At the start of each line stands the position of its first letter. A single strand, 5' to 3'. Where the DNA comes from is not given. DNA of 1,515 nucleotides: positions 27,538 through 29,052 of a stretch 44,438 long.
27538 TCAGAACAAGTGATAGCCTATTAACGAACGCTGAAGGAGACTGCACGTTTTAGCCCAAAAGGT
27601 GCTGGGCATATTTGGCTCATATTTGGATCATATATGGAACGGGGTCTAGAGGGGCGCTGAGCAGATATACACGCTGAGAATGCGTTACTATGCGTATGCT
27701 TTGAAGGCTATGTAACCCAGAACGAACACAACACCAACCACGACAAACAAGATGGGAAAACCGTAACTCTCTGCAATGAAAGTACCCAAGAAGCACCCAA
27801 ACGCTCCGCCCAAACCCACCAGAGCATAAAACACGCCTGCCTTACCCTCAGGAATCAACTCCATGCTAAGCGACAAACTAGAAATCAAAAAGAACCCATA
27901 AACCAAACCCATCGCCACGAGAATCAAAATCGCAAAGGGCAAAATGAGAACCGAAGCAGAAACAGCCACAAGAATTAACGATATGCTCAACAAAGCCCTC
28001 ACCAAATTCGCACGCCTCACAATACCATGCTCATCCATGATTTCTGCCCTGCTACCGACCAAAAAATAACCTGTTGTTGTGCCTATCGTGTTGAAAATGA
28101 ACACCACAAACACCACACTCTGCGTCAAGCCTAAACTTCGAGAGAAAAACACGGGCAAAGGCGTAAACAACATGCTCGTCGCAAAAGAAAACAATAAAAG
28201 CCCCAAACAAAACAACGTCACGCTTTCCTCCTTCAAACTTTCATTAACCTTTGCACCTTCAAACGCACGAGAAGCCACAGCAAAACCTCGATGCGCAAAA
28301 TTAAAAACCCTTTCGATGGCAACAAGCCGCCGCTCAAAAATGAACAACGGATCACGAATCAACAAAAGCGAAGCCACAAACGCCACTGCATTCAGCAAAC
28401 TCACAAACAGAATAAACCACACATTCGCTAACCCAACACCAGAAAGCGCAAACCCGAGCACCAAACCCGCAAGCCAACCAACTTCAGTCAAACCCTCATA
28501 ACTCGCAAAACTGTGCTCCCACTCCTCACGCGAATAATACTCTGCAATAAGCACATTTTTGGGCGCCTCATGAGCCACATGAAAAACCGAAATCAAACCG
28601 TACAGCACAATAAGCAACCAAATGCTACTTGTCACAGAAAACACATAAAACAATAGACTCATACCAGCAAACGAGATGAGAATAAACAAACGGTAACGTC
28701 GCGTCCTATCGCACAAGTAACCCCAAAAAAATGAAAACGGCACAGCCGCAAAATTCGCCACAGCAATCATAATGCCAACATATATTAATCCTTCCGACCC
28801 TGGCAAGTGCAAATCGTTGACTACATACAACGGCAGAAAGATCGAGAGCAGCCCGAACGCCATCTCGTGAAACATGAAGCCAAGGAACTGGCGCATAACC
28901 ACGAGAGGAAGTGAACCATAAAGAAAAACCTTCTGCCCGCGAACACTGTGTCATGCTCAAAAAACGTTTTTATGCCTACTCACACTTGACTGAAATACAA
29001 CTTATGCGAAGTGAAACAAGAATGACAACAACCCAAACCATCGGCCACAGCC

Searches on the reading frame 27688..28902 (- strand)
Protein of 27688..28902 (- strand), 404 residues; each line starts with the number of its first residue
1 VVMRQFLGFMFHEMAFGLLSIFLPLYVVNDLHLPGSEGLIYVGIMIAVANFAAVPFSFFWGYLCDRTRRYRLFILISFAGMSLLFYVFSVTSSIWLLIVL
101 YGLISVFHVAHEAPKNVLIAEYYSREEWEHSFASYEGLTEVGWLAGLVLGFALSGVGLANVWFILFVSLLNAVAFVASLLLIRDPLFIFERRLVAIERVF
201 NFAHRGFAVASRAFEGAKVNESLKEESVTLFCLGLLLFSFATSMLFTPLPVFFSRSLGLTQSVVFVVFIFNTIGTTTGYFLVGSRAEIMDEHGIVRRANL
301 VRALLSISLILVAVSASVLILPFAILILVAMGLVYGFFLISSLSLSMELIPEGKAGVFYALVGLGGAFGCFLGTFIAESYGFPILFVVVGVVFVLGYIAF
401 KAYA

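Call 34: find_homologous_proteins(query=window:27688-28902:-, max_evalue=1e-20)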
Query window:27688-28902:- (404 aa): 1748 proteins with E <= 1e-20 among 8000 candidates; the best 120 are listed.
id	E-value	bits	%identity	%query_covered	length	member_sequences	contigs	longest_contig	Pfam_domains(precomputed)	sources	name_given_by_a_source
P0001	4.3e-247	838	100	100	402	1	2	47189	PF07690.22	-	-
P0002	8.7e-215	731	89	99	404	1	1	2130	PF07690.22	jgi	jgi:MFS family permease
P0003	1.3e-210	718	86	99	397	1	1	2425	PF12832.14,PF07690.22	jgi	jgi:MFS family permease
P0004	1.6e-210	717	87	99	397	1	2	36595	PF07690.22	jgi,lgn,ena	jgi:MFS family permease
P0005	3.2e-205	700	82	100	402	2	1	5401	PF07690.22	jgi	jgi:MFS family permease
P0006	1.8e-200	684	83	99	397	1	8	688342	PF07690.22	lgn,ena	-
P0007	3.3e-200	683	80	99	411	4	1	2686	PF07690.22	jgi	jgi:MFS family permease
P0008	1.5e-197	675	82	99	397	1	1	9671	PF07690.22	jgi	jgi:MFS family permease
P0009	6.2e-197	673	81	99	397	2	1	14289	PF07690.22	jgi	-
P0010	5.1e-194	663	81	99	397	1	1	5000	PF07690.22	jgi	jgi:MFS family permease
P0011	1.3e-192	658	79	99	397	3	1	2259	PF07690.22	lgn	-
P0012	1.3e-187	642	79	99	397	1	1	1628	PF12832.14,PF07690.22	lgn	-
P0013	4.7e-187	640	78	99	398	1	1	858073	PF07690.22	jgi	jgi:MFS family permease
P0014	1.8e-182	625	75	99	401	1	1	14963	PF07690.22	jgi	jgi:MFS family permease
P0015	9.3e-181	619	75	99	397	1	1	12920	PF07690.22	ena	-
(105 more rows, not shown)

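Call 35: find_encoding_contigs(protein=P0006, flank=10000, max_places=2)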
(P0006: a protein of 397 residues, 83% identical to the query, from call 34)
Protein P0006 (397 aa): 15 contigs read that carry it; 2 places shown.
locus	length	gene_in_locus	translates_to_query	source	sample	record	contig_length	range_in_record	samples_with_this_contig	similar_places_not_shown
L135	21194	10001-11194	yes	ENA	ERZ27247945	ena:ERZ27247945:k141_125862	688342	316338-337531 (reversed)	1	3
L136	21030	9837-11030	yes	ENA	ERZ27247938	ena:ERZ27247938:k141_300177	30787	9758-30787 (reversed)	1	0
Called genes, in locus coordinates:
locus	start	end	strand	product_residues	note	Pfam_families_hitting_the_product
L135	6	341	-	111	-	PF03874:RNA_pol_Rpb4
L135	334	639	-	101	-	PF01157:Ribosomal_L21e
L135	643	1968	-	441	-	PF22023:Pus10_THUMP_arc, PF21238:Pus10_C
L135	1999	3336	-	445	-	PF02881:SRP54_N, PF13401:AAA_22 (faint), PF00448:SRP54, PF01656:CbiA (faint), PF02978:SRP_SPB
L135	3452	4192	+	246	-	PF09754:PAC2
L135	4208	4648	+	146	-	PF00011:HSP20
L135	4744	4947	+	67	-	-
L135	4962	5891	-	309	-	PF01916:DS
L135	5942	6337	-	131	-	PF21485:IF5A-like_N, PF01287:eIF-5a (weak)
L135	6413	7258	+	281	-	PF01513:NAD_kinase, PF20143:NAD_kinase_C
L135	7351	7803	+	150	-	PF17146:PIN_6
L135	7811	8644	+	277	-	PF13649:Methyltransf_25, PF13847:Methyltransf_31, PF08241:Methyltransf_11, PF08242:Methyltransf_12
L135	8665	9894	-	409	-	PF00089:Trypsin, PF13365:Trypsin_2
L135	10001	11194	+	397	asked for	PF07690:MFS_1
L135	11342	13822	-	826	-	PF07705:CARDB (faint), PF00404:Dockerin_1 (weak)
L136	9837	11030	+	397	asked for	PF07690:MFS_1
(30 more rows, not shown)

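Call 36: find_encoding_contigs(protein=P0013, flank=10000, max_places=2)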
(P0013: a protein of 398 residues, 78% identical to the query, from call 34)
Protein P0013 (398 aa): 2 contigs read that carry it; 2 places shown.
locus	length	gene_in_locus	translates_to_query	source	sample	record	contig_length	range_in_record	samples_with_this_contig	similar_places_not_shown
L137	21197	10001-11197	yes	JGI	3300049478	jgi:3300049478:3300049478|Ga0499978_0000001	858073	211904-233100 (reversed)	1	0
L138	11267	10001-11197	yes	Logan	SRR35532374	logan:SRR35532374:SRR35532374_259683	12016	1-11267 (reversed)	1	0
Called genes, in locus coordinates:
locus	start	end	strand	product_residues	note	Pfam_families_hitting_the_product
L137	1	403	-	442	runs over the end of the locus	PF22023:Pus10_THUMP_arc, PF21238:Pus10_C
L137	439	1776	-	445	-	PF02881:SRP54_N, PF13401:AAA_22 (faint), PF00448:SRP54, PF01656:CbiA (weak), PF02978:SRP_SPB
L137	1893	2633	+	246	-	PF09754:PAC2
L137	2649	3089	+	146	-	PF00011:HSP20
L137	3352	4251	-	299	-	PF01916:DS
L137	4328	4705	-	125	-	PF21485:IF5A-like_N, PF01287:eIF-5a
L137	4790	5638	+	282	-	PF01513:NAD_kinase, PF20143:NAD_kinase_C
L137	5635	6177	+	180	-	PF17146:PIN_6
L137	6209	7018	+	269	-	PF01209:Ubie_methyltran (weak), PF13489:Methyltransf_23 (weak), PF13847:Methyltransf_31, PF08241:Methyltransf_11, PF08242:Methyltransf_12, PF13649:Methyltransf_25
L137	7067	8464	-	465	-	PF01523:PmbA_TldD_1st, PF19290:PmbA_TldD_2nd (weak), PF19289:PmbA_TldD_3rd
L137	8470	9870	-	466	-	PF01523:PmbA_TldD_1st, PF19290:PmbA_TldD_2nd, PF19289:PmbA_TldD_3rd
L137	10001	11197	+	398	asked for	PF07690:MFS_1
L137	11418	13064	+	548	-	-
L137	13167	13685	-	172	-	PF13367:PrsW-protease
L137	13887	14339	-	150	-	PF26119:DUF8036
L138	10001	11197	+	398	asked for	PF07690:MFS_1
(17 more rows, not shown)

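Call 37: find_encoding_contigs(protein=P0004, flank=10000, max_places=2)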
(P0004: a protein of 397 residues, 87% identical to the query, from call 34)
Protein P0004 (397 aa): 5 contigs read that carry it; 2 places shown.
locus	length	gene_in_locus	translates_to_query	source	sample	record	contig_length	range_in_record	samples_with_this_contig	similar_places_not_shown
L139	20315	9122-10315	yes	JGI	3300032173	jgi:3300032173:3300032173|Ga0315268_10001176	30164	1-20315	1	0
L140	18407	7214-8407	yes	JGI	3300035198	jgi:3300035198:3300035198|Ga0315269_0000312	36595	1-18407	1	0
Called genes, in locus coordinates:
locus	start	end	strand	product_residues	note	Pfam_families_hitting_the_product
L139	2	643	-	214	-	?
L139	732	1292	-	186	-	PF04919:DUF655, PF14579:HHH_6 (faint)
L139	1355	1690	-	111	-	PF03874:RNA_pol_Rpb4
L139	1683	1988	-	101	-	PF01157:Ribosomal_L21e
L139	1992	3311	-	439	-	PF22023:Pus10_THUMP_arc, PF21238:Pus10_C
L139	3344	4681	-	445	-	PF02881:SRP54_N, PF13401:AAA_22 (faint), PF00448:SRP54, PF01656:CbiA (weak), PF02978:SRP_SPB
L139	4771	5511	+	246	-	PF09754:PAC2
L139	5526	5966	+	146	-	PF00011:HSP20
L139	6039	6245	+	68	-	-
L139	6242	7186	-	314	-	PF01916:DS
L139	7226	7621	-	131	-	PF21485:IF5A-like_N, PF08207:EFP_N (faint), PF01287:eIF-5a (weak)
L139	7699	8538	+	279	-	PF01513:NAD_kinase, PF20143:NAD_kinase_C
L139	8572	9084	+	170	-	PF17146:PIN_6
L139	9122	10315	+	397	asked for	PF07690:MFS_1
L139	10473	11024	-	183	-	PF13367:PrsW-protease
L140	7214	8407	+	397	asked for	PF07690:MFS_1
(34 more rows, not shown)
